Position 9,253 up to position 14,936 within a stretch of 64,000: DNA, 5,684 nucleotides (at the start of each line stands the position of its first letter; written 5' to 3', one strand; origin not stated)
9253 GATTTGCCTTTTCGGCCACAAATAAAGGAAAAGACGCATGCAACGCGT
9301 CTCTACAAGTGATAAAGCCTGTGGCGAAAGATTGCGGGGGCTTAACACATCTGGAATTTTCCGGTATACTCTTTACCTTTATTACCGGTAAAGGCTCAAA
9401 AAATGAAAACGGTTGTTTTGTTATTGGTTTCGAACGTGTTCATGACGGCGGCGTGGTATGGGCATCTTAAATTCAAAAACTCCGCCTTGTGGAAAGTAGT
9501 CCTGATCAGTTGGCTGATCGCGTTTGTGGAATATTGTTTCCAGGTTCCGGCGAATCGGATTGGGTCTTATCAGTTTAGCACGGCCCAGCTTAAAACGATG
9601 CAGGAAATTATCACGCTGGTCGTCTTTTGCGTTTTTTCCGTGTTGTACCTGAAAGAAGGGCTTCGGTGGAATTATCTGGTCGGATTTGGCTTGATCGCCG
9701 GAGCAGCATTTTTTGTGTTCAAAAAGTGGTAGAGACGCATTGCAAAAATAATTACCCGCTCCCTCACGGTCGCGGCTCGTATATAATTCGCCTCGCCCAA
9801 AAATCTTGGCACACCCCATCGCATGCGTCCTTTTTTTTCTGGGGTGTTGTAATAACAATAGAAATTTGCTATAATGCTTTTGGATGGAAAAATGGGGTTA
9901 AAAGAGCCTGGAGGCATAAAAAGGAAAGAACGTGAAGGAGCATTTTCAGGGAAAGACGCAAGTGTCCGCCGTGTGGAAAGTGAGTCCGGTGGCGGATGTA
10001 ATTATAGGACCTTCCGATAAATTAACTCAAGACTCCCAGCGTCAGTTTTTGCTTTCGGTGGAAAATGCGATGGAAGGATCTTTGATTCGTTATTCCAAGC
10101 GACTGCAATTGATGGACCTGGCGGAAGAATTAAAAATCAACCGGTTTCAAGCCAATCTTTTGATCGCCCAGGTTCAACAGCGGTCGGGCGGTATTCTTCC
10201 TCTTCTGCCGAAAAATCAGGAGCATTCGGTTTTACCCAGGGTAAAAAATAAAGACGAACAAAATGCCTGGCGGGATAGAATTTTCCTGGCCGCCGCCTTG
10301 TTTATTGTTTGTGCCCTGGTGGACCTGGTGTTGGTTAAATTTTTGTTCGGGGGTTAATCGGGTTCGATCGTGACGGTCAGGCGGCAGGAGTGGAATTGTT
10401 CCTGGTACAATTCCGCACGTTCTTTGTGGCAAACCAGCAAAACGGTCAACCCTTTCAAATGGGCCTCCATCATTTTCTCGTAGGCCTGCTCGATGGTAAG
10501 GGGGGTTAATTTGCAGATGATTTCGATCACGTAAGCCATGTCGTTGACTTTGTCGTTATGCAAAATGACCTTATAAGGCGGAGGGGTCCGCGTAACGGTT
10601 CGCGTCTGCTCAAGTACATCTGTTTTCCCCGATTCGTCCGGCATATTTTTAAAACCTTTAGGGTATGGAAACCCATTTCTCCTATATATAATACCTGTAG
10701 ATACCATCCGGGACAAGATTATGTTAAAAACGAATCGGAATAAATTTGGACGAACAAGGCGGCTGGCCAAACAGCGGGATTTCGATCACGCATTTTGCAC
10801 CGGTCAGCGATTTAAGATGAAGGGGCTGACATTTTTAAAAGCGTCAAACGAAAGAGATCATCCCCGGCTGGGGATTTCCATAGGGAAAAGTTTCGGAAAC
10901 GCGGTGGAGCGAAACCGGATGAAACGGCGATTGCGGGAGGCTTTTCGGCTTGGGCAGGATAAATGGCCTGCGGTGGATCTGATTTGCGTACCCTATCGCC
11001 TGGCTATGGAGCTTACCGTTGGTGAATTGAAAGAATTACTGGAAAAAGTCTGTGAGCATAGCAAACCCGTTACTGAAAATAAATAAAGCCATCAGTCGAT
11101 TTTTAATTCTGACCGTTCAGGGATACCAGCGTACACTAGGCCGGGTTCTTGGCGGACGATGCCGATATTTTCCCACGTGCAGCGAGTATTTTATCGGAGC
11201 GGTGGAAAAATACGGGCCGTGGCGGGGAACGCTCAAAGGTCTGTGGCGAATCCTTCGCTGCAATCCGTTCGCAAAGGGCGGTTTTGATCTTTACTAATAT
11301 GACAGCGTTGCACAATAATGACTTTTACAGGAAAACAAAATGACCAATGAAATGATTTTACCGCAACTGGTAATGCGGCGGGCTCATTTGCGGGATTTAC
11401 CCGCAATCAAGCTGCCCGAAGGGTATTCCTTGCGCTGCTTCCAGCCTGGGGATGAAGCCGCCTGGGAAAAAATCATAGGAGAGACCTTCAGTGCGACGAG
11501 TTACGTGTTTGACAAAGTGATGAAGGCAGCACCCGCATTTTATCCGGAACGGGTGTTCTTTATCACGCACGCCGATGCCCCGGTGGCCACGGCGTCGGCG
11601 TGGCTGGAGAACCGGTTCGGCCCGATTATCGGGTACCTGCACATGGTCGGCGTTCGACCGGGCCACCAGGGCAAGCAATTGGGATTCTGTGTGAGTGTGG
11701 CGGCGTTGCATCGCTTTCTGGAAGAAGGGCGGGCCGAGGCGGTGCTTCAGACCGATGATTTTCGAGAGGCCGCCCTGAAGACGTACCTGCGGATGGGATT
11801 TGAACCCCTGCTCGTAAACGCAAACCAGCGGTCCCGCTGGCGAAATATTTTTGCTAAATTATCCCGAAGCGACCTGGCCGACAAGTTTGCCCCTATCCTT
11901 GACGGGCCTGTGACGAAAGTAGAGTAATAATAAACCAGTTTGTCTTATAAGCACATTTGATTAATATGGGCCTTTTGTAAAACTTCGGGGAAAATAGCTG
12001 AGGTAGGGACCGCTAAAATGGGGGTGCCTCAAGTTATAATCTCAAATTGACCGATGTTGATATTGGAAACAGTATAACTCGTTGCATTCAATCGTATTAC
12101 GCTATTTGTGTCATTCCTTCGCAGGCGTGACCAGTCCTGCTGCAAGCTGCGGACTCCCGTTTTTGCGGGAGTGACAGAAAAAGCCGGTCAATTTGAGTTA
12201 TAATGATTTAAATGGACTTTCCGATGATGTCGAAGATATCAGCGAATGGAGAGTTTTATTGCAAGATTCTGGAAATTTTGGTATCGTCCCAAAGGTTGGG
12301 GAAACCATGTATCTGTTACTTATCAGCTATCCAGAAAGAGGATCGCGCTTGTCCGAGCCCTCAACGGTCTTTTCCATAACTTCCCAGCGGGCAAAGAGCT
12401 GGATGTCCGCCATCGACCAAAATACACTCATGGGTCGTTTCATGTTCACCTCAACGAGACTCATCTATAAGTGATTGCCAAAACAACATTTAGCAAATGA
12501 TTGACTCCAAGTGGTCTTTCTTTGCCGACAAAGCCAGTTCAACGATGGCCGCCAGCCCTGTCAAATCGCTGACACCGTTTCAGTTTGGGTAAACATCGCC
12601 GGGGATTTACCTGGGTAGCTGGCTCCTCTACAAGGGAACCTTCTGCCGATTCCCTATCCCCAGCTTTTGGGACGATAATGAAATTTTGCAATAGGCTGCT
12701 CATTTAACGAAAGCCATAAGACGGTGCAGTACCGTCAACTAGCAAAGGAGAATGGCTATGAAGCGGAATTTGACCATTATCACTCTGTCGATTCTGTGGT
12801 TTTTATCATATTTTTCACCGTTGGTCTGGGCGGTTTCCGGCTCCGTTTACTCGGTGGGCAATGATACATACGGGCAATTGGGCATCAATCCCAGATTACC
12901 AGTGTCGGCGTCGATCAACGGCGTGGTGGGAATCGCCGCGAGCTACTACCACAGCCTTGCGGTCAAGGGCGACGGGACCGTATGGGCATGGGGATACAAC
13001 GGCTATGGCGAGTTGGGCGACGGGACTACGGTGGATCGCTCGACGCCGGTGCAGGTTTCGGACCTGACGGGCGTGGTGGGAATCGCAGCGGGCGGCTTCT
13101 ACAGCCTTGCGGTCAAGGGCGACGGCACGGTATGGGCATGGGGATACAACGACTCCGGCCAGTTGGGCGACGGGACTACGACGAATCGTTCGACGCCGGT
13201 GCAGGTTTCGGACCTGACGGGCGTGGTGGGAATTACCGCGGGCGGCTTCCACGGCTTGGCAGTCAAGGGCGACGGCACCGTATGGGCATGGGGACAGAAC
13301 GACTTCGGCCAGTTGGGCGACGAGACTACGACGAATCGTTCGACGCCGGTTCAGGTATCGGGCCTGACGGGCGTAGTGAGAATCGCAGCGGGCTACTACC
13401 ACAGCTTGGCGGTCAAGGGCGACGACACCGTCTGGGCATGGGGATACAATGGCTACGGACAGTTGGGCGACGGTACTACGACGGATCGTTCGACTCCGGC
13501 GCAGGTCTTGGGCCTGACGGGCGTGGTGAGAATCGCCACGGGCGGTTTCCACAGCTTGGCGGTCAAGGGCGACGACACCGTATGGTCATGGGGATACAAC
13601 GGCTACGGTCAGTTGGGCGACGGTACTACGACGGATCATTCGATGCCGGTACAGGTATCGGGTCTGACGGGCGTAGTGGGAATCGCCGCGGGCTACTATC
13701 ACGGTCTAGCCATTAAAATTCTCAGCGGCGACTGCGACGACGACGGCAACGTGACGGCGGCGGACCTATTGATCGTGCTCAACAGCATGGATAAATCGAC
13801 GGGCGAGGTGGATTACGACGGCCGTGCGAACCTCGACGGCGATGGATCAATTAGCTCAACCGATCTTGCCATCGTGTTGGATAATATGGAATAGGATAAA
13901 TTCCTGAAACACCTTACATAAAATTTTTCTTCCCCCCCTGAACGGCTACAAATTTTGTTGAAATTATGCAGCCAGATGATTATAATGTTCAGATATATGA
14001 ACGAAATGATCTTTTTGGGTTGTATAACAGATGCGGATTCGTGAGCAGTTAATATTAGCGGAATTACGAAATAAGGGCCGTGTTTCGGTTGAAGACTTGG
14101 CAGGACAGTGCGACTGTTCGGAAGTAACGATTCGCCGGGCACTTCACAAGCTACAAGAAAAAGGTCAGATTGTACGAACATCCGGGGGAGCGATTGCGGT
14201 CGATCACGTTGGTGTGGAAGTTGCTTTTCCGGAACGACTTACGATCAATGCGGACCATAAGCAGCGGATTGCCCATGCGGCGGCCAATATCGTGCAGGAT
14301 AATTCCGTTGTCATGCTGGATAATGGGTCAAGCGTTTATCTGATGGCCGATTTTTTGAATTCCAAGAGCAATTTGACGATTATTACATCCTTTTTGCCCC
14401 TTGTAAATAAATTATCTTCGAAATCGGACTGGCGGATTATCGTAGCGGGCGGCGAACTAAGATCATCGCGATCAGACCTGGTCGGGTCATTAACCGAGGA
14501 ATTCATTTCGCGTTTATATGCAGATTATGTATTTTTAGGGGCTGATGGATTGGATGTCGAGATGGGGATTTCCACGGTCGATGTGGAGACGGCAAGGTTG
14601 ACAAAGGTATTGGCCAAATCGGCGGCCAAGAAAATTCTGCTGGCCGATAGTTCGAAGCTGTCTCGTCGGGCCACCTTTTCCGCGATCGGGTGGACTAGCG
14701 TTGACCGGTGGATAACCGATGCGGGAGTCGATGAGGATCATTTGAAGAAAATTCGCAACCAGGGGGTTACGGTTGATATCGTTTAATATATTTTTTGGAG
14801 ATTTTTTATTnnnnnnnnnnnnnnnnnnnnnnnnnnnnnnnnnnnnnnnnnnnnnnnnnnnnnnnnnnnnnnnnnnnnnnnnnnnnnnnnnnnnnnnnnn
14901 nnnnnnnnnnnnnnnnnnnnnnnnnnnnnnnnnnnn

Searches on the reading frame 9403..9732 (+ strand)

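Call 86: search_protein_families(library=pfam, proteins=[window:9403-9732:+], max_evalue=0.01)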
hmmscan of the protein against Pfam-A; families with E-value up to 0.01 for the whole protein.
window:9403-9732:+ (109 aa): 1 family
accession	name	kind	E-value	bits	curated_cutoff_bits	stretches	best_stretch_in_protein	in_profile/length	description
PF04342.18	DMT_6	-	1.6e-46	157.3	25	1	3-106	1-104/104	Putative member of DMT superfamily (DUF486)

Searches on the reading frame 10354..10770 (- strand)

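Call 86: search_protein_families(library=pfam, proteins=[window:10354-10770:-], max_evalue=0.01)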
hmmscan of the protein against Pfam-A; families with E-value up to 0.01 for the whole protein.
window:10354-10770:- (138 aa): 1 family
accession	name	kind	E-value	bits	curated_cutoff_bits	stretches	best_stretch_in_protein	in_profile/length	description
PF02617.22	ClpS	-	2.8e-16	59.5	23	1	62-128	2-68/80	ATP-dependent Clp protease adaptor protein ClpS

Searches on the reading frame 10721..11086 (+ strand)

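Call 86: search_protein_families(library=pfam, proteins=[window:10721-11086:+], max_evalue=0.01)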
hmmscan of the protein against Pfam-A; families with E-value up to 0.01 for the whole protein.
window:10721-11086:+ (121 aa): 1 family
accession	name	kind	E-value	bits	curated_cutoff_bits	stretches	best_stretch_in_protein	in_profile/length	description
PF00825.24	Ribonuclease_P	-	9.5e-26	90.4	22.3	1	9-113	1-107/109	Ribonuclease P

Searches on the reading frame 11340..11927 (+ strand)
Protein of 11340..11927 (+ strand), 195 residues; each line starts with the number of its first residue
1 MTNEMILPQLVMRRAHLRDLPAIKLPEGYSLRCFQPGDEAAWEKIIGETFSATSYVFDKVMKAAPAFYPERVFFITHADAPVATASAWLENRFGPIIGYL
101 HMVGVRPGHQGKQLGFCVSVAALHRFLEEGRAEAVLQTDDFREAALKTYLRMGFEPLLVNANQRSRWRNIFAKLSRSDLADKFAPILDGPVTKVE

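Call 86: search_protein_families(library=pfam, proteins=[window:11340-11927:+], max_evalue=0.01)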
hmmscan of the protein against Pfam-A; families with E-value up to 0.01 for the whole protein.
window:11340-11927:+ (195 aa): 2 families
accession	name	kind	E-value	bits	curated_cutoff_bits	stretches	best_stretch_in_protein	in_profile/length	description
PF00583.31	Acetyltransf_1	-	1.4e-07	32.3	20.7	1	68-154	31-116/116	Acetyltransferase (GNAT) family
PF13508.13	Acetyltransf_7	-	0.00019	22.2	27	1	71-156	4-84/84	Acetyltransferase (GNAT) domain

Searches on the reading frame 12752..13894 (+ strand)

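Call 5: search_protein_families(library=pfam, proteins=[window:12752-13894:+], max_evalue=0.01)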
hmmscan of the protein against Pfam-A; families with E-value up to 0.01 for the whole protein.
window:12752-13894:+ (380 aa): 6 families
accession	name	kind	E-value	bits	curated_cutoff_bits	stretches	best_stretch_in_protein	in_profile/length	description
PF25390.1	WD40_RLD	-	3.1e-78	264.1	150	2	25-203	156-346/363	RCC1-like domain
PF00415.24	RCC1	-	2e-77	256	21.7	6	174-221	1-50/50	Regulator of chromosome condensation (RCC1) repeat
PF13540.12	RCC1_2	-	5.9e-52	172.7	22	5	208-237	1-30/30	Regulator of chromosome condensation (RCC1) repeat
PF25384.1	Alsin_RLD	-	1.1e-15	58.4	100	0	88-143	255-312/405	Alsin RCC1-like domain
PF00404.24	Dockerin_1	-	8.9e-07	29.5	22.9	1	326-375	2-52/57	Dockerin type I domain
PF18342.7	LytB_SH3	-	0.0023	18.4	25.8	0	293-309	39-55/67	Endo-beta-N-acetylglucosaminidase LytB SH3 domain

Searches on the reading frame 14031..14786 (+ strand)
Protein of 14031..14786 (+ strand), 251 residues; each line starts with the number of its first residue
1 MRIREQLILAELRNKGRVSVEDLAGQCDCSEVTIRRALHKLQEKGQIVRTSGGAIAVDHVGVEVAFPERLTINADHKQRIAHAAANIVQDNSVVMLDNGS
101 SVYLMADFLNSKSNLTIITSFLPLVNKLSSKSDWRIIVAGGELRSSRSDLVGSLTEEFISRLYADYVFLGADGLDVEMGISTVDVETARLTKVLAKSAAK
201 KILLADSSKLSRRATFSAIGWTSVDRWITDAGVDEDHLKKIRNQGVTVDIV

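Call 5: search_protein_families(library=pfam, proteins=[window:14031-14786:+], max_evalue=0.01)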
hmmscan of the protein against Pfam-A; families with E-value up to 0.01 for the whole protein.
window:14031-14786:+ (251 aa): 15 families
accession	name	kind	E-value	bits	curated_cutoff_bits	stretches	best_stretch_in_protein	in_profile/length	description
PF00455.28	DeoRC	-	3.3e-46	157.6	31.8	1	73-230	2-159/160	DeoR C terminal sensor domain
PF08220.18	HTH_DeoR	-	1.9e-14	53.6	21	1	4-58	1-55/57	DeoR-like helix-turn-helix domain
PF08279.18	HTH_11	-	6.4e-08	32.8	25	1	4-52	1-51/55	HTH domain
PF00392.27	GntR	-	9e-07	28.9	27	1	2-57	8-64/64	Bacterial regulatory proteins, gntR family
PF25213.1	HVO_A0261_N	-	6.4e-06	26.4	35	1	8-52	16-59/86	HVO_A0261 N-terminal domain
PF13730.12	HTH_36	-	0.00013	22.2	25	1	7-45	12-53/55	Helix-turn-helix domain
PF01047.28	MarR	-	0.00013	22.2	24.6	1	7-50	7-50/59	MarR family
PF13412.12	HTH_24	-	0.00032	20.7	21.9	1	3-47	3-47/48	Winged helix-turn-helix DNA-binding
PF13542.12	HTH_Tnp_ISL3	-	0.00057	19.7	27.4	0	5-40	17-49/51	Helix-turn-helix domain of transposase family ISL3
PF13404.12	HTH_AsnC-type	-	0.00065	19.9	27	1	8-42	8-42/42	AsnC-type helix-turn-helix domain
PF13545.12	HTH_Crp_2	-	0.00096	19.5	27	1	17-55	22-59/70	Crp-like helix-turn-helix domain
PF13384.12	HTH_23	-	0.0022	18.2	24.6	1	4-45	5-45/50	Homeodomain-like domain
PF02082.26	Rrf2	-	0.0032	18.1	30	1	7-52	13-58/132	Iron-dependent Transcriptional regulator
PF08280.17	HTH_Mga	-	0.0033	17.8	23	1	4-43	6-45/59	M protein trans-acting positive regulator (MGA) HTH domain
PF09012.17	FeoC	-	0.004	17.7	21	1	12-51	9-48/69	FeoC like transcriptional regulator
